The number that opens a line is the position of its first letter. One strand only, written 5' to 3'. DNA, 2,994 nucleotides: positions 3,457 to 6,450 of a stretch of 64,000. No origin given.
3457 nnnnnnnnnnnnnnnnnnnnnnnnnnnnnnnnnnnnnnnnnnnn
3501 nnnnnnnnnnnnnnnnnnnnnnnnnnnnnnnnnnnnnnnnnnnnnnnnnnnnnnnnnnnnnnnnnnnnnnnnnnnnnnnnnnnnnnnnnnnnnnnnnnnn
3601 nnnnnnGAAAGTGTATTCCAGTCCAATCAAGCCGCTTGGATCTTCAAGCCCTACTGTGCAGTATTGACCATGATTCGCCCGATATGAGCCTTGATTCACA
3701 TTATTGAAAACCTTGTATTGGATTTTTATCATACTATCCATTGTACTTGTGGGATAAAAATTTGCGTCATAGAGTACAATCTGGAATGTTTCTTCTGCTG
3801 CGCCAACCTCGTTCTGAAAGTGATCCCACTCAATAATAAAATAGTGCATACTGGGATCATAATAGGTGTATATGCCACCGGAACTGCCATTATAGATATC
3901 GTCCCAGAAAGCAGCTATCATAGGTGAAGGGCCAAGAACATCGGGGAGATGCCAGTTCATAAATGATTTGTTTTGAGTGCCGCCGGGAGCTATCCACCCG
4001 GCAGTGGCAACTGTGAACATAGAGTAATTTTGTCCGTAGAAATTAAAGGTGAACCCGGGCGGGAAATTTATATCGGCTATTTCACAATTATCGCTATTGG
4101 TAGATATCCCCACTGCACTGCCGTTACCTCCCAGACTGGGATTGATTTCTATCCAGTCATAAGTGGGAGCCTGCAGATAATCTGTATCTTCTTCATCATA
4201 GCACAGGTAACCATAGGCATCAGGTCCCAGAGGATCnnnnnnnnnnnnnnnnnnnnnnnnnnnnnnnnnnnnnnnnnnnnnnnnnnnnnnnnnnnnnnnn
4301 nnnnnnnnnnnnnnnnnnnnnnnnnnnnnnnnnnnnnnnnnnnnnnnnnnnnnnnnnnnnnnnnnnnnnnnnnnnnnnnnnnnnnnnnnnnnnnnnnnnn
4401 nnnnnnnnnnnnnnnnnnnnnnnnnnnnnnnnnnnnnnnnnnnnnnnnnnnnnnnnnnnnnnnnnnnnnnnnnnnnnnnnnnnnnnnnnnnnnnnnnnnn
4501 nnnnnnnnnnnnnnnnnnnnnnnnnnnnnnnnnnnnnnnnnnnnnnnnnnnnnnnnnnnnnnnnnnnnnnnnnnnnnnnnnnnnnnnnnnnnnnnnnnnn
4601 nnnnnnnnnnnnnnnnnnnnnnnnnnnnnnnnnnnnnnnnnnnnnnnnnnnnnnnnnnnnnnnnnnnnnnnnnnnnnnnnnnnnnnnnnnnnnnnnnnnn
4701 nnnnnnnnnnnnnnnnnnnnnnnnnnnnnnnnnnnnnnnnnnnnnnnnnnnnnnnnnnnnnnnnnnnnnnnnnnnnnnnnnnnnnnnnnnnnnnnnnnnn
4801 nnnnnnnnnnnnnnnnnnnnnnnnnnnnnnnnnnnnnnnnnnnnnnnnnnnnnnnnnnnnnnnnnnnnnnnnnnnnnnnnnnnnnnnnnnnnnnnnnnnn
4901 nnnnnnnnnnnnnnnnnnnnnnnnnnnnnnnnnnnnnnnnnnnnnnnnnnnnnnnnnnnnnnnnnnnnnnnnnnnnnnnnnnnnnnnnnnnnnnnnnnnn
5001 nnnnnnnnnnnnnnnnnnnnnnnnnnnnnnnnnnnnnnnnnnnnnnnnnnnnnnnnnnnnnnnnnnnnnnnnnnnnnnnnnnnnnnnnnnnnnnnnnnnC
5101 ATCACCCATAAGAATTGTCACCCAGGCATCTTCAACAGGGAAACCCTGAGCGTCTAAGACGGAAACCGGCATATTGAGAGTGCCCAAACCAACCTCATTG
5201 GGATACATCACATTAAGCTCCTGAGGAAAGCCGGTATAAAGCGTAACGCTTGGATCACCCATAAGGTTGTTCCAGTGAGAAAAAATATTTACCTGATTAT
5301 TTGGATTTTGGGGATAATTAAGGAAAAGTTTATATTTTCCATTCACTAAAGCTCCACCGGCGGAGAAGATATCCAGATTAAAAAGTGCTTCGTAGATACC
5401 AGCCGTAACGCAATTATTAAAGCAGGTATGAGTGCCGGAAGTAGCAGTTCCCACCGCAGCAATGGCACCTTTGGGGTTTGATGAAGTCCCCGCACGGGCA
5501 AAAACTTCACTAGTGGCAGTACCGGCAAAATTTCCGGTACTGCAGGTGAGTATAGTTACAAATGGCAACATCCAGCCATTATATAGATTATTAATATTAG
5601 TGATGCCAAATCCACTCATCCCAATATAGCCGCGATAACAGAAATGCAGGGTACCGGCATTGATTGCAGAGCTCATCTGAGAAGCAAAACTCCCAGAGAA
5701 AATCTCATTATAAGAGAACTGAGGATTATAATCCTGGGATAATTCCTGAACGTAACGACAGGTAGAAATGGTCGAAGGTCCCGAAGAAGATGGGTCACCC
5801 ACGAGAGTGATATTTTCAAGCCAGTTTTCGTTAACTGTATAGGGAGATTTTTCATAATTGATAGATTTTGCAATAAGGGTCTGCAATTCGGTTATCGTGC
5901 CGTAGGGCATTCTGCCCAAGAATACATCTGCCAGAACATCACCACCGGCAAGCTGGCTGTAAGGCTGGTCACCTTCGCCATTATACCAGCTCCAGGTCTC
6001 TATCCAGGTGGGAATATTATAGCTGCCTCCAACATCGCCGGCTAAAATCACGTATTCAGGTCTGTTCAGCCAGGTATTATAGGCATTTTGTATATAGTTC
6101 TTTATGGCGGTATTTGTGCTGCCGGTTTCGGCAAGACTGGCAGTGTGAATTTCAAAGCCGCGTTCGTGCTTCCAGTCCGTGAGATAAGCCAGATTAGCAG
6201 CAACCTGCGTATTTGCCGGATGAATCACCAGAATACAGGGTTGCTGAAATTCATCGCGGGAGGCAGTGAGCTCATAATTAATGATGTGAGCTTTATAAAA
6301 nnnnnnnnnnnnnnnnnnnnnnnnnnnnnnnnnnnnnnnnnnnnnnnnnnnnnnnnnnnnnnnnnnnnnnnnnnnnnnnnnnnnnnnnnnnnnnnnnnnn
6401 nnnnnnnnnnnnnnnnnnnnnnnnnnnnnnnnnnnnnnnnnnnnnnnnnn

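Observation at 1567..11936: Adjacent C25 (gingipain-type) giants sharing a dockerin-like module: possible cohesin-dockerin-style surface protease complex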

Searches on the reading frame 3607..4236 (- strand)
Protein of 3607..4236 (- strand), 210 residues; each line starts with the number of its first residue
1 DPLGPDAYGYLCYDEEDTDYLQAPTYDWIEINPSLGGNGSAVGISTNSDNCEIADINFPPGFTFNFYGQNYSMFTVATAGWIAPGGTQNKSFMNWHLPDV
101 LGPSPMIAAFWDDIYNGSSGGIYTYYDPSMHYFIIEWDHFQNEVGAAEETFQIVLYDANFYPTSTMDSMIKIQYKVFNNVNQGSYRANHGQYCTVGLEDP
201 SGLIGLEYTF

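Call 87: search_protein_families(library=pfam, proteins=[window:3607-4236:-], max_evalue=1)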
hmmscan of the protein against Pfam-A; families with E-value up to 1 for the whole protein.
window:3607-4236:- (210 aa): 1 family
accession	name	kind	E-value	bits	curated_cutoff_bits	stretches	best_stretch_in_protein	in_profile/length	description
PF06119.19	NIDO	-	0.0034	17.8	25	1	77-125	6-51/186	Nidogen-like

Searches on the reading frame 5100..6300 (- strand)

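Call 42: search_solved_structures(query=window:5100-6300:-, max_evalue=0.001, show_alignments=1)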
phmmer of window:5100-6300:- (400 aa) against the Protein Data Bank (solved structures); distinct sequences matched with E-value up to 0.001: 2.
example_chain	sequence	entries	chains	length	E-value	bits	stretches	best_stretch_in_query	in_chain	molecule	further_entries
1cvr_A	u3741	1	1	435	2.9e-21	79.4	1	37-373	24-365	GINGIPAIN R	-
4ief_B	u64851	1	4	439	2.4e-20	76.4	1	35-373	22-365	Gingipain R2 Mature Domain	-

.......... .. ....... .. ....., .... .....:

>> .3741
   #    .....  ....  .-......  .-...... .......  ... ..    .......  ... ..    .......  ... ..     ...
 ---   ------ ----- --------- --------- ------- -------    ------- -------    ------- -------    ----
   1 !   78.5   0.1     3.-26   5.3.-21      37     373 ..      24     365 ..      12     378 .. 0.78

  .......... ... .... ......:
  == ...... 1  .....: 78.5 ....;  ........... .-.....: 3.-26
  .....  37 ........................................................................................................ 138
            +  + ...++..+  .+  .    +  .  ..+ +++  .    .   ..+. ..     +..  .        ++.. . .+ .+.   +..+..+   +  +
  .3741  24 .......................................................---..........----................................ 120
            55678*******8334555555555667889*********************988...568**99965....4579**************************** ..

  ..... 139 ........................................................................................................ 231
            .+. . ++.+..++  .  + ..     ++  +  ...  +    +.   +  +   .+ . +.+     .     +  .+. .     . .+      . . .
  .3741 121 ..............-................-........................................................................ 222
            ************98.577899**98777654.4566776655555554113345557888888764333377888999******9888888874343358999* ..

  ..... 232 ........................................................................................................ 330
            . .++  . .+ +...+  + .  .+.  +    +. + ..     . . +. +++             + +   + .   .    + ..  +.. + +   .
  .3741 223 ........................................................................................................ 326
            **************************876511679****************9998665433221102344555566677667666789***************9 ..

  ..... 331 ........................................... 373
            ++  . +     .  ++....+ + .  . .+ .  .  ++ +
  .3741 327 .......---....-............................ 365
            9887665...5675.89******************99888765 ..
